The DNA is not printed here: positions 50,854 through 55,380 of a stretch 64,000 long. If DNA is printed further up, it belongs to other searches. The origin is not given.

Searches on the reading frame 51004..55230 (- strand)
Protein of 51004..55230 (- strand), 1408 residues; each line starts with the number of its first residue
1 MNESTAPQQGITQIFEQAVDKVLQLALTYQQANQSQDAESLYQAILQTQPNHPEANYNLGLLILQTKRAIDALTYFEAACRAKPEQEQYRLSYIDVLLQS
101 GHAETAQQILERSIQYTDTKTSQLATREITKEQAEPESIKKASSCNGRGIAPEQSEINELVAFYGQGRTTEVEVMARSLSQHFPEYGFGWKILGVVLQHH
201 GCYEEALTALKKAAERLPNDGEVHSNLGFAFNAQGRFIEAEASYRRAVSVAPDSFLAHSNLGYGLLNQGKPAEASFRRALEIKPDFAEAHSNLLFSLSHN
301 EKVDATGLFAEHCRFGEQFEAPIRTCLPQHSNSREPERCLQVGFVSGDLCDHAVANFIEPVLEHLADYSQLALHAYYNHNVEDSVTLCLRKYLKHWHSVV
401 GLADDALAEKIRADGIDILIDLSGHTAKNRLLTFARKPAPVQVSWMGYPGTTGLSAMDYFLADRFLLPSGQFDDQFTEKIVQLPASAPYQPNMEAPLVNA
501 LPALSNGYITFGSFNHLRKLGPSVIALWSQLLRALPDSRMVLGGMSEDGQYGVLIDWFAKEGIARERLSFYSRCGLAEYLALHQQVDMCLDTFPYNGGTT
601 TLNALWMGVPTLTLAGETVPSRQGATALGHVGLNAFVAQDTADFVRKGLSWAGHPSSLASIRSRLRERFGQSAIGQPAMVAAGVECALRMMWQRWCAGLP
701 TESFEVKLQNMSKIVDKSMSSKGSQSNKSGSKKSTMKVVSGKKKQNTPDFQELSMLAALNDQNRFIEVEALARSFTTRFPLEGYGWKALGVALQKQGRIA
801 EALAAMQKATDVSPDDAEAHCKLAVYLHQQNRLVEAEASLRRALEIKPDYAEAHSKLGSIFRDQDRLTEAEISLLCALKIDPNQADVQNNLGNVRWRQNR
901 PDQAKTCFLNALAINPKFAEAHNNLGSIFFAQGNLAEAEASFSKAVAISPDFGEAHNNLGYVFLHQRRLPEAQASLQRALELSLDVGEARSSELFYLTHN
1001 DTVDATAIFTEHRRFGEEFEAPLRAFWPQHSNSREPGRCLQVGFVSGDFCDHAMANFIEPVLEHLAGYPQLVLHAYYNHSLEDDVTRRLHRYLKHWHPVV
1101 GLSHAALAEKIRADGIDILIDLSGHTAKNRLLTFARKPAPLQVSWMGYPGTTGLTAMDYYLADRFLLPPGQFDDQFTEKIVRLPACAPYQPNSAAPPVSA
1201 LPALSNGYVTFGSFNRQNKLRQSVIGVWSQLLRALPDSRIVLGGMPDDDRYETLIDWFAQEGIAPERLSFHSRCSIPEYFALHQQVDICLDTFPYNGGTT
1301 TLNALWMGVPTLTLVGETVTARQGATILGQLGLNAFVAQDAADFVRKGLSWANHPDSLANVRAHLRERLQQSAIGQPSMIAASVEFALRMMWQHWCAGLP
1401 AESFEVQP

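Call 7: search_protein_families(library=pfam, proteins=[window:51004-55230:-], max_evalue=0.001)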
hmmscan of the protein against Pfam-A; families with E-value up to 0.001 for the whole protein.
window:51004-55230:- (1408 aa): 22 families
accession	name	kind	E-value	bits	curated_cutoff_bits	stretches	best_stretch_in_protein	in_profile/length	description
PF13844.12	Glyco_transf_41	-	2.1e-93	313.9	25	4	289-485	32-226/543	Glycosyl transferase family 41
PF00515.34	TPR_1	-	8.9e-57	187.2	27.8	4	919-952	1-34/34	Tetratricopeptide repeat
PF07719.23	TPR_2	-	2.2e-53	174.4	27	4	919-951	1-33/34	Tetratricopeptide repeat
PF13414.12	TPR_11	-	2.3e-53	178.1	26.8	7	926-964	1-39/42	TPR repeat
PF13432.12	TPR_16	-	5e-49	164.7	32.7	5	890-951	2-63/65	Tetratricopeptide repeat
PF13431.12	TPR_17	-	3.2e-41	136.6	24.4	1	907-940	1-34/34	Tetratricopeptide repeat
PF13181.12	TPR_8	-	7e-40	132.2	25.7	1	919-951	1-33/34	Tetratricopeptide repeat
PF14559.12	TPR_19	-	1.4e-34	118.7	25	3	795-857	3-65/68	Tetratricopeptide repeat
PF13424.12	TPR_12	-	1.6e-34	118.3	30.1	4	919-983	3-75/77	Tetratricopeptide repeat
PF13428.12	TPR_14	-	6.1e-31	104.2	23.5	1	786-824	4-42/44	Tetratricopeptide repeat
PF23914.1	TPR_CcmH_CycH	-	1.5e-20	74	42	2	37-122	31-122/158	Cytochrome c-type biogenesis protein H TPR domain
PF13176.12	TPR_7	-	4.1e-17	61.2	27.9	0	955-988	1-34/36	Tetratricopeptide repeat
PF13374.12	TPR_10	-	6.3e-17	61.4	27.5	0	923-948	6-31/42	Tetratricopeptide repeat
PF13371.12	TPR_9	-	2.8e-13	50.1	35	1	28-89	4-65/73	Tetratricopeptide repeat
PF07721.20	TPR_4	-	7.2e-13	48.3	27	0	817-842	1-26/26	Tetratricopeptide repeat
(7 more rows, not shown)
